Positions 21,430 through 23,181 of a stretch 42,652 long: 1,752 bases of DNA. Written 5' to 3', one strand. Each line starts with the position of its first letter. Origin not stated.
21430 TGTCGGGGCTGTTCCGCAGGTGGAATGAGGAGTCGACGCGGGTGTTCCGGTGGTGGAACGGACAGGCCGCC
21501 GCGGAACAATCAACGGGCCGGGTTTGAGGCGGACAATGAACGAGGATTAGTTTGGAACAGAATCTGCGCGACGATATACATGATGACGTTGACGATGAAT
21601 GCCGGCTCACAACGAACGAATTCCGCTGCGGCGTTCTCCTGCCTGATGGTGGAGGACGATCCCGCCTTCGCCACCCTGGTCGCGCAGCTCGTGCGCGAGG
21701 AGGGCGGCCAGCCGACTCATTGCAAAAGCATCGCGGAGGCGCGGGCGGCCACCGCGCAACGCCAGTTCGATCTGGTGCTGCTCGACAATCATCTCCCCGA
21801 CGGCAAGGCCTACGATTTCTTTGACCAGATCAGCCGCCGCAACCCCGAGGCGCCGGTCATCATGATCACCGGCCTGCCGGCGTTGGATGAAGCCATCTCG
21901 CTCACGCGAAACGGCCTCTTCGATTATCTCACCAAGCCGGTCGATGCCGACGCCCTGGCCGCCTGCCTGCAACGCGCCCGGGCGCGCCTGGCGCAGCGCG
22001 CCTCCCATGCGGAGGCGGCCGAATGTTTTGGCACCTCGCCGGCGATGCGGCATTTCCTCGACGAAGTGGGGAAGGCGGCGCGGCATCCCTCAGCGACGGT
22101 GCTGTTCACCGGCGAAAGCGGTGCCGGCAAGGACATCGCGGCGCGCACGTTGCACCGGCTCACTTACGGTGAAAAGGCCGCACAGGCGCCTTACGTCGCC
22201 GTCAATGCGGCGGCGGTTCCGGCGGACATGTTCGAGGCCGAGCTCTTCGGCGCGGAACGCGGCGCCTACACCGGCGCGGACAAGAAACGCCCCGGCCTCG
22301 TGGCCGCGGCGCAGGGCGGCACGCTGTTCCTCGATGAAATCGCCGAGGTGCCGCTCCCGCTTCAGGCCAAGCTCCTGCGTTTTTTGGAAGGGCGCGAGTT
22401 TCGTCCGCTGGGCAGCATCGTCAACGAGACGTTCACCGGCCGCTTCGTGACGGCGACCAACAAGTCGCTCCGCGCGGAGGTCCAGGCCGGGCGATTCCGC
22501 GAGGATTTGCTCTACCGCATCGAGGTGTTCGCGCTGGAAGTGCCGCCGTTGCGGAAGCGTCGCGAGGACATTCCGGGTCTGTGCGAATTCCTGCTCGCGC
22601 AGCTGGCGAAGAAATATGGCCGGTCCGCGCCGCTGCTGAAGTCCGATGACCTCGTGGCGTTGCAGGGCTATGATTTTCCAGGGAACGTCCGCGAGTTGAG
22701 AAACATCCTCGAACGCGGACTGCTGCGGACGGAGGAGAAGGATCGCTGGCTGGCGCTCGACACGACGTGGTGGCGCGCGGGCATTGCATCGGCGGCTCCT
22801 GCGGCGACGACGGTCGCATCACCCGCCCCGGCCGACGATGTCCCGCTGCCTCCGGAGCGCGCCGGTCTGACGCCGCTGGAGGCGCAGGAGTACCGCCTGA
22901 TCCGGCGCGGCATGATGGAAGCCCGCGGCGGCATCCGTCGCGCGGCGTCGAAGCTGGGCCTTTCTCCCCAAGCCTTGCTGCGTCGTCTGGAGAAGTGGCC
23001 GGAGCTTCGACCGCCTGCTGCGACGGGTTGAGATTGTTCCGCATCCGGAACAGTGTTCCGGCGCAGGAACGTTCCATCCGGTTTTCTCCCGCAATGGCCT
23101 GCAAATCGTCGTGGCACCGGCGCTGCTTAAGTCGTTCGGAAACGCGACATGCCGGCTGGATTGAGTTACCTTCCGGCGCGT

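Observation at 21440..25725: GTTCC-N6-GGAAC palindrome is confined to the regions upstream of the three sigma-54 promoters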

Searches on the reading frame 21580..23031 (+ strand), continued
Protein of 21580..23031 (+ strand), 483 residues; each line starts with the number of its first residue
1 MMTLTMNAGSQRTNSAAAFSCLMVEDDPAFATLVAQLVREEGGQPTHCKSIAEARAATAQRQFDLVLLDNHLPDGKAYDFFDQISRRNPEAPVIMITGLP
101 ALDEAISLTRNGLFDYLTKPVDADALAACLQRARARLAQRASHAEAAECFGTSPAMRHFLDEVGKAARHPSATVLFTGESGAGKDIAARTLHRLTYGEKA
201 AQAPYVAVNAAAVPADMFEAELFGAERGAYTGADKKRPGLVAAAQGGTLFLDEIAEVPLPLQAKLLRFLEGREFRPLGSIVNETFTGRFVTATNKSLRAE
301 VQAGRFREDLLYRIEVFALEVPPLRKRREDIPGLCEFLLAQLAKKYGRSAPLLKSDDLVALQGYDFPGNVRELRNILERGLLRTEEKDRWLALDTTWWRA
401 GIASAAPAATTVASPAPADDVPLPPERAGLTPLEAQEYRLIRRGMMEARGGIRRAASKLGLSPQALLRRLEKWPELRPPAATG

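Call 56: find_encoding_contigs(protein=P0152, flank=9000, max_places=1)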
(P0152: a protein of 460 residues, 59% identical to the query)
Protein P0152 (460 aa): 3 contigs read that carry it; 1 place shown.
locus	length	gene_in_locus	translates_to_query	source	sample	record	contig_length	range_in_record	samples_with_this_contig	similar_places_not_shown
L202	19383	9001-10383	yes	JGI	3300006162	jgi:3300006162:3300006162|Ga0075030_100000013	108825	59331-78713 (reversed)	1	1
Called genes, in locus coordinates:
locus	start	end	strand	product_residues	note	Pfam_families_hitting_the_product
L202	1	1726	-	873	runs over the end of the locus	PF22666:Glyco_hydro_2_N2 (weak), PF02837:Glyco_hydro_2_N (faint), PF00703:Glyco_hydro_2, PF02836:Glyco_hydro_2_C, PF16355:DUF4982, PF18565:Glyco_hydro2_C5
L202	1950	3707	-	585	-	PF03979:Sigma70_r1_1, PF00140:Sigma70_r1_2, PF04542:Sigma70_r2, PF04539:Sigma70_r3, PF04545:Sigma70_r4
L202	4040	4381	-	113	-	-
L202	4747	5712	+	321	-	PF01520:Amidase_3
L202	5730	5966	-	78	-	-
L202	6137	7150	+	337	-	PF02424:ApbE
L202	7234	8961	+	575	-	PF13895:Ig_2 (faint), PF07679:I-set (weak), PF13927:Ig_3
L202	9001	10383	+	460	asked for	PF00072:Response_reg, PF00158:Sigma54_activat, PF14532:Sigma54_activ_2, PF07728:AAA_5, PF25601:AAA_lid_14, PF02954:HTH_8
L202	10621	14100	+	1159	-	PF04773:FecR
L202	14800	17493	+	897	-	PF05226:CHASE2, PF00989:PAS, PF08448:PAS_4, PF13188:PAS_8 (weak), PF13426:PAS_9, PF00512:HisKA, PF02518:HATPase_c, PF00072:Response_reg, +1 more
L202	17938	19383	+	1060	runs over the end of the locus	PF07679:I-set (faint), PF13895:Ig_2 (faint), PF13927:Ig_3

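Call 57: find_encoding_contigs(protein=P0236, flank=9000, max_places=1)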
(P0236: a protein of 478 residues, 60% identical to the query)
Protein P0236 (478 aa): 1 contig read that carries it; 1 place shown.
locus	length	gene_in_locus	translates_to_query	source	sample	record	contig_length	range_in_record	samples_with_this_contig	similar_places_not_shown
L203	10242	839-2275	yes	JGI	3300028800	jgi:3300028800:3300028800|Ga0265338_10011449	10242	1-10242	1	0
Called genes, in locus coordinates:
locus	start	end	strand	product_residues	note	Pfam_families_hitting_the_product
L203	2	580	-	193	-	?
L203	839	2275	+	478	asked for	PF00072:Response_reg, PF00158:Sigma54_activat, PF14532:Sigma54_activ_2, PF07728:AAA_5, PF25601:AAA_lid_14, PF02954:HTH_8 (faint)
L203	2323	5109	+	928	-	PF00672:HAMP, PF08447:PAS_3, PF00512:HisKA, PF02518:HATPase_c, PF00072:Response_reg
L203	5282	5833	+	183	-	PF04542:Sigma70_r2, PF08281:Sigma70_r4_2, PF04545:Sigma70_r4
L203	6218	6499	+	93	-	-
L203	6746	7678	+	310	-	PF01544:CorA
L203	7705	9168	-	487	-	PF09913:DUF2142, PF13231:PMT_2 (weak)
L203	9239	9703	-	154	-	PF08670:MEKHLA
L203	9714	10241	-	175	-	?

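Call 58: find_encoding_contigs(protein=P0220, flank=9000, max_places=1)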
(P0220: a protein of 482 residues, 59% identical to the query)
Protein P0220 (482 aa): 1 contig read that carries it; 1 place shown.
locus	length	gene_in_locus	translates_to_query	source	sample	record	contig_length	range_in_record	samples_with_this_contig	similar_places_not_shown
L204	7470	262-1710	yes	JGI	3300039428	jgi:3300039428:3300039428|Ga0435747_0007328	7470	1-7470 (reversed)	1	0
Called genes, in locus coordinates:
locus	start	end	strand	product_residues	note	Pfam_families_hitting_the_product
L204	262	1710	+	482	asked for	PF00072:Response_reg, PF00158:Sigma54_activat, PF14532:Sigma54_activ_2, PF07728:AAA_5, PF25601:AAA_lid_14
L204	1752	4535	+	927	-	PF00672:HAMP, PF00989:PAS (faint), PF08447:PAS_3, PF08448:PAS_4 (weak), PF13426:PAS_9 (weak), PF00512:HisKA, PF02518:HATPase_c, PF00072:Response_reg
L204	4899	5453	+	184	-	PF04542:Sigma70_r2, PF08281:Sigma70_r4_2, PF04545:Sigma70_r4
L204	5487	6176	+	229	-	PF01590:GAF, PF13185:GAF_2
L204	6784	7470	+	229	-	?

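Call 59: find_encoding_contigs(protein=P0123, flank=9000, max_places=1)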
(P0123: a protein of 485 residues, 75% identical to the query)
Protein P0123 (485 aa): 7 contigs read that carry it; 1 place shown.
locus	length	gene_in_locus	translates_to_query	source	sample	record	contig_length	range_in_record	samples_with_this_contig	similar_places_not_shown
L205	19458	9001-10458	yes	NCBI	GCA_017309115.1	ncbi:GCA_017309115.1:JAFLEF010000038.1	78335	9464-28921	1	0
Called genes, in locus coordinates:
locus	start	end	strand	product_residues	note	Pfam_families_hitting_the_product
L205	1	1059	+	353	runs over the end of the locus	PF01817:CM_2, PF00800:PDT, PF01842:ACT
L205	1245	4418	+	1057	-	PF13385:Laminin_G_3, PF18884:TSP3_bac (weak), PF13385:Laminin_G_3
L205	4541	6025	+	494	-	PF01266:DAO, PF04820:Trp_halogenase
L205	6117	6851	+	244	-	PF01073:3Beta_HSD, PF01370:Epimerase, PF02719:Polysacc_synt_2 (faint), PF05368:NmrA (weak), PF07993:NAD_binding_4 (faint), PF13460:NAD_binding_10, PF16363:GDP_Man_Dehyd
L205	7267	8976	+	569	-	PF13895:Ig_2 (faint), PF13927:Ig_3 (weak), PF07679:I-set, PF13927:Ig_3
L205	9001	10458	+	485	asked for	PF00072:Response_reg, PF00158:Sigma54_activat, PF14532:Sigma54_activ_2, PF07728:AAA_5 (weak), PF25601:AAA_lid_14, PF02954:HTH_8 (weak)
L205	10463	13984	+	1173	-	PF04773:FecR, PF07719:TPR_2 (faint), PF13181:TPR_8 (faint), PF00593:TonB_dep_Rec_b-barrel (weak)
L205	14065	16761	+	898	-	PF05226:CHASE2, PF00989:PAS, PF08448:PAS_4, PF13188:PAS_8 (weak), PF08447:PAS_3 (faint), PF00512:HisKA (weak), PF02518:HATPase_c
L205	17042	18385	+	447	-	-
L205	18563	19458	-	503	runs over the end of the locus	PF21545:T7SS_EccA1_N (faint), PF13428:TPR_14 (faint), PF13174:TPR_6 (faint), PF14559:TPR_19 (faint)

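Call 60: find_encoding_contigs(protein=P0138, flank=9000, max_places=1)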
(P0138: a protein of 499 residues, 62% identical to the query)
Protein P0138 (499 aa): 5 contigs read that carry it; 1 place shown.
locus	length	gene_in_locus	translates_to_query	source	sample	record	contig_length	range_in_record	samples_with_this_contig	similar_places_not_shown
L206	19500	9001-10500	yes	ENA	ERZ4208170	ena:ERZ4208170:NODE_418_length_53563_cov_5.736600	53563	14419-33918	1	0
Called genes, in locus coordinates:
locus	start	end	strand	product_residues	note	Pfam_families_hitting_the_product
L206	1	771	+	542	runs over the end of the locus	-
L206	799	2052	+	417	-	PF00263:Secretin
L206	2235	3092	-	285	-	PF01557:FAA_hydrolase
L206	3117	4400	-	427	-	PF01011:PQQ (faint), PF13360:PQQ_2, PF13570:Beta-prop_ACSF4 (weak), PF13360:PQQ_2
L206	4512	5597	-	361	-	PF01571:GCV_T, PF08669:GCV_T_C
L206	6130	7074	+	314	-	PF01040:UbiA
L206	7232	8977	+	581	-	PF07679:I-set (faint), PF13927:Ig_3 (faint)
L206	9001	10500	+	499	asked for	PF00072:Response_reg, PF00158:Sigma54_activat, PF14532:Sigma54_activ_2, PF07728:AAA_5 (weak), PF25601:AAA_lid_14, PF02954:HTH_8 (faint)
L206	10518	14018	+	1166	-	PF04773:FecR, PF14559:TPR_19 (faint), PF07719:TPR_2 (faint)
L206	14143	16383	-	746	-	PF20601:DUF6797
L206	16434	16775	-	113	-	PF00072:Response_reg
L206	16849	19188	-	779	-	-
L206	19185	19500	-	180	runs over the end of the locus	PF13689:DUF4154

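Call 61: find_encoding_contigs(protein=P0164, flank=9000, max_places=1)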
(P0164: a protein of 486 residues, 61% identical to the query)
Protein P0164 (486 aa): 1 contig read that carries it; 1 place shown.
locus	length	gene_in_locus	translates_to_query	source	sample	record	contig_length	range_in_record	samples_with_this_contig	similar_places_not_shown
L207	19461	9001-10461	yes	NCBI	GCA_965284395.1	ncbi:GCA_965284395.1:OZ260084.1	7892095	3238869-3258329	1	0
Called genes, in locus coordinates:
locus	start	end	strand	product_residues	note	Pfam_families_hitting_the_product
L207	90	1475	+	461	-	PF03062:MBOAT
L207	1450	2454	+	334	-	-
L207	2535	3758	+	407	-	PF01520:Amidase_3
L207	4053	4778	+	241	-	PF07963:N_methyl (weak), PF07596:SBP_bac_10 (weak)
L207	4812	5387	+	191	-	-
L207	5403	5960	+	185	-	PF02441:Flavoprotein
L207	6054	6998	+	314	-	PF01040:UbiA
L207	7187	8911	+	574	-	PF07679:I-set (faint), PF13927:Ig_3 (faint), PF00801:PKD (faint)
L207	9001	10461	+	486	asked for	PF00072:Response_reg, PF00158:Sigma54_activat, PF14532:Sigma54_activ_2, PF07728:AAA_5 (weak), PF25601:AAA_lid_14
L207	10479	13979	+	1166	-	PF04773:FecR, PF07719:TPR_2 (faint), PF14559:TPR_19 (faint)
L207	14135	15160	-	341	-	-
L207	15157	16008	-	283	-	PF13489:Methyltransf_23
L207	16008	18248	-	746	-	PF20601:DUF6797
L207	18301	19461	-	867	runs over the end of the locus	PF17152:CHASE8 (weak), PF00672:HAMP, PF00512:HisKA, PF02518:HATPase_c, PF00072:Response_reg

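Call 62: find_encoding_contigs(protein=P0215, flank=9000, max_places=1)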
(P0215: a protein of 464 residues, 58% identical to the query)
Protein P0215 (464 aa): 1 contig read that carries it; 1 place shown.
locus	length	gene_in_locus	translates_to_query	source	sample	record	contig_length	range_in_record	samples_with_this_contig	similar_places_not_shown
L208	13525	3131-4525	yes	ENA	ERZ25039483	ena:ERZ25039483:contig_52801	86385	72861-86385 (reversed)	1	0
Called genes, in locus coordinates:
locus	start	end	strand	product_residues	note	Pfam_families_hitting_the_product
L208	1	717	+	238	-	?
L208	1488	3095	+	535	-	PF07679:I-set (weak), PF13895:Ig_2 (weak), PF13927:Ig_3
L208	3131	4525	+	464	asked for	PF00072:Response_reg, PF00158:Sigma54_activat, PF14532:Sigma54_activ_2, PF07728:AAA_5, PF25601:AAA_lid_14, PF02954:HTH_8 (weak)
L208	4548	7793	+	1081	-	PF04773:FecR, PF07719:TPR_2 (faint), PF13371:TPR_9 (faint)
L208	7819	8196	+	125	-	-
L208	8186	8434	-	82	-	-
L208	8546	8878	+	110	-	-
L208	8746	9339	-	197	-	-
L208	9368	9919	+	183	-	-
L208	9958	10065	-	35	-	PF00166:Cpn10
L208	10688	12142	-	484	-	PF00012:HSP70, PF06723:MreB_Mbl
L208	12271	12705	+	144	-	PF10712:NAD-GH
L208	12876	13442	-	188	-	PF00156:Pribosyltran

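Call 63: find_encoding_contigs(protein=P0158, flank=9000, max_places=1)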
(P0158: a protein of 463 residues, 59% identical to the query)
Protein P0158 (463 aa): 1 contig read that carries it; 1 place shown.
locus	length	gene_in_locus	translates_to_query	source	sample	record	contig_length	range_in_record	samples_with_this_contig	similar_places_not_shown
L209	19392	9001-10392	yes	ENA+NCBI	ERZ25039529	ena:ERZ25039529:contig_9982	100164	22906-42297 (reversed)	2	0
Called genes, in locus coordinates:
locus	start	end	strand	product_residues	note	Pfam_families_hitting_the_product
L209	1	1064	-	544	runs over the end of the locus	PF11412:DsbD_N (weak), PF02683:DsbD_TM, PF13386:DsbD_2, PF13098:Thioredoxin_2, PF13899:Thioredoxin_7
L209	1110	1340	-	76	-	PF14086:DUF4266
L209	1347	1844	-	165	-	PF00578:AhpC-TSA, PF08534:Redoxin, PF00255:GSHPx (weak), PF00085:Thioredoxin, PF13098:Thioredoxin_2, PF13905:Thioredoxin_8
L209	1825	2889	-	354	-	PF02424:ApbE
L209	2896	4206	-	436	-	PF12094:DUF3570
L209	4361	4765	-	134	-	-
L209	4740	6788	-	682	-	PF13895:Ig_2 (faint), PF13927:Ig_3 (faint)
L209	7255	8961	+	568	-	PF07679:I-set (faint), PF13895:Ig_2 (weak), PF13927:Ig_3 (weak)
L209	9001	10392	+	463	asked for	PF00072:Response_reg, PF00158:Sigma54_activat, PF14532:Sigma54_activ_2, PF07728:AAA_5 (weak), PF25601:AAA_lid_14, PF02954:HTH_8 (weak)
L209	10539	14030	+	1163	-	PF04773:FecR, PF07719:TPR_2 (faint), PF13371:TPR_9 (weak)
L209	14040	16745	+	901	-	PF05226:CHASE2, PF00989:PAS (weak), PF08448:PAS_4, PF13188:PAS_8 (weak), PF13426:PAS_9, PF00512:HisKA, PF02518:HATPase_c, PF00072:Response_reg, +1 more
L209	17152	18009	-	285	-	-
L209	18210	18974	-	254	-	PF00657:Lipase_GDSL, PF13472:Lipase_GDSL_2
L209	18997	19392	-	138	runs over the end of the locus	-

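Call 66: find_encoding_contigs(protein=P0003, flank=9000, max_places=2)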
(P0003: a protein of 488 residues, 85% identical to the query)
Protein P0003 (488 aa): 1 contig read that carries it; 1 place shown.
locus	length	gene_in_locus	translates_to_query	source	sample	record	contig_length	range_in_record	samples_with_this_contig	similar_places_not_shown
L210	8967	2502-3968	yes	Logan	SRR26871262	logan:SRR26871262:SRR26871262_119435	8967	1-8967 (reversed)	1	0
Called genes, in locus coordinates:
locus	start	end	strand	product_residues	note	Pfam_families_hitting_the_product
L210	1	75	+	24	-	?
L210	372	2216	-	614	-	PF21868:GbpA_D3 (faint)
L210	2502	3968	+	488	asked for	PF00072:Response_reg, PF00158:Sigma54_activat, PF14532:Sigma54_activ_2, PF07728:AAA_5 (weak), PF25601:AAA_lid_14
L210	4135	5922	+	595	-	PF07679:I-set (faint), PF13895:Ig_2 (faint), PF13927:Ig_3 (weak)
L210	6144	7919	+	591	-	-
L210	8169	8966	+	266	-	?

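Call 67: find_encoding_contigs(protein=P0001, flank=9000, max_places=3)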
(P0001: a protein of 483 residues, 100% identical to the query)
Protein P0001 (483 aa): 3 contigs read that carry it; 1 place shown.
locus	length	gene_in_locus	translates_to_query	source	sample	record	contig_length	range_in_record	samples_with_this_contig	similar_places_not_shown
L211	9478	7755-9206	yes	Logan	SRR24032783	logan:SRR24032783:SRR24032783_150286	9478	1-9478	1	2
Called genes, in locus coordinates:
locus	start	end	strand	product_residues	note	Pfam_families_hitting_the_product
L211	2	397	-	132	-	?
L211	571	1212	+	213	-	PF00834:Ribul_P_3_epim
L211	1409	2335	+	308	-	PF00294:PfkB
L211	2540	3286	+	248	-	PF12773:DZR (weak), PF13453:Zn_ribbon_TFIIB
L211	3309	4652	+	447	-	-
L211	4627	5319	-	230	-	-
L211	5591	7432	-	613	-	PF28587:DUF8441 (faint), PF21868:GbpA_D3 (faint)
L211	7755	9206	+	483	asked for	PF00072:Response_reg, PF01078:Mg_chelatase (faint), PF00158:Sigma54_activat, PF14532:Sigma54_activ_2, PF07728:AAA_5 (weak), PF25601:AAA_lid_14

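Call 82: predict_structure(alignment_id=A4)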
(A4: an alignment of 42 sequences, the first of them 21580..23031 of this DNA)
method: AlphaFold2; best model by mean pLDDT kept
length: 483 residues; sequences in the alignment: 42
mean_pLDDT: 83.7   pTM: 0.56
mean pLDDT of the five models: 83.7, 82.2, 81.2, 79.7, 79.4
residues with pLDDT >= 90: 251; 70-90: 150; 50-70: 47; < 50: 35
segments of 3 or more residues with pLDDT < 50: 1-14, 142-146, 405-417
pLDDT, mean of each block of 10 residues (from residue 1): 39 63 96 95 96 94 93 89 78 82 56 72 88 77 52 88 95 91 88 93 92 84 68 69 95 93 92 85 95 94 96 92 90 89 88 89 83 92 90 80 48 45 89 92 93 93 95 89 57
secondary structure, 60 per line:
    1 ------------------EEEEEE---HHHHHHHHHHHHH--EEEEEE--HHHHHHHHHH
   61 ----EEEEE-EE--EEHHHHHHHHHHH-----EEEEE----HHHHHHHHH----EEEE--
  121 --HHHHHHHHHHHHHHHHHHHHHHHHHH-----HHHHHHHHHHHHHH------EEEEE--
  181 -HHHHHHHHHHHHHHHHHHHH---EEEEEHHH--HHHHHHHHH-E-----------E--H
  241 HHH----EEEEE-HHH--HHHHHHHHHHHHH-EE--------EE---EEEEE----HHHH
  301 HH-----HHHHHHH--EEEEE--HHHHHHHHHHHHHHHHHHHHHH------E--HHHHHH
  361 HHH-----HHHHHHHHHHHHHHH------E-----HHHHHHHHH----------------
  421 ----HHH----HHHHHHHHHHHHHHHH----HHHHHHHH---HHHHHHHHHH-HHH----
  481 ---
elements in order: E19-24 H28-40 E43-48 H51-60 E65-69 H77-87 E93-97 H102-110 E115-118 H123-148 H154-167 E174-178 H182-201 E205-209 H215-223 H240-243 E248-252 H259-271 E288-292 H297-302 H308-314 E317-321 H324-345 H355-363 H369-383 H396-404 H432-447 H452-459 H463-472
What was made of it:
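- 21580..23031 (+): NtrC-type response regulator and sigma-54 activator. Its recognition helix is P463-K472 (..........). The AF2 model places helices at 452-459 and 463-472 (call 82).
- Closest known: Fis and NtrC recognition helices. Same: The covarying residue Pro463/His is the first residue of the last HTH helix (call 82).
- Position of the covarying residue: the AF2 model puts Pro463 first in the recognition helix (call 82).
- Tried and rejected: The equivalence of Pro463 with Fis R85 and NtrC R456 therefore rests on memory plus the AF2 helix boundaries (call 82).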

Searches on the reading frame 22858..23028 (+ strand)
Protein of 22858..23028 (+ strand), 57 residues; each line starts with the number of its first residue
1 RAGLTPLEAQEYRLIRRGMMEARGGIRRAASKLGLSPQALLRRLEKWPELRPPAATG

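Call 49: search_solved_structures(query=window:22858-23028:+, max_evalue=10, show_alignments=5)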
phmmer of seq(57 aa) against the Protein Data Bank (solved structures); distinct sequences matched with E-value up to 10: 1.
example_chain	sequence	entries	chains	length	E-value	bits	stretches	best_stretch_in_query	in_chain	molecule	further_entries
9irz_A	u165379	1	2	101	1.3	13.1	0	19-49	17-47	Probable HTH-type transcriptional regulator YhaJ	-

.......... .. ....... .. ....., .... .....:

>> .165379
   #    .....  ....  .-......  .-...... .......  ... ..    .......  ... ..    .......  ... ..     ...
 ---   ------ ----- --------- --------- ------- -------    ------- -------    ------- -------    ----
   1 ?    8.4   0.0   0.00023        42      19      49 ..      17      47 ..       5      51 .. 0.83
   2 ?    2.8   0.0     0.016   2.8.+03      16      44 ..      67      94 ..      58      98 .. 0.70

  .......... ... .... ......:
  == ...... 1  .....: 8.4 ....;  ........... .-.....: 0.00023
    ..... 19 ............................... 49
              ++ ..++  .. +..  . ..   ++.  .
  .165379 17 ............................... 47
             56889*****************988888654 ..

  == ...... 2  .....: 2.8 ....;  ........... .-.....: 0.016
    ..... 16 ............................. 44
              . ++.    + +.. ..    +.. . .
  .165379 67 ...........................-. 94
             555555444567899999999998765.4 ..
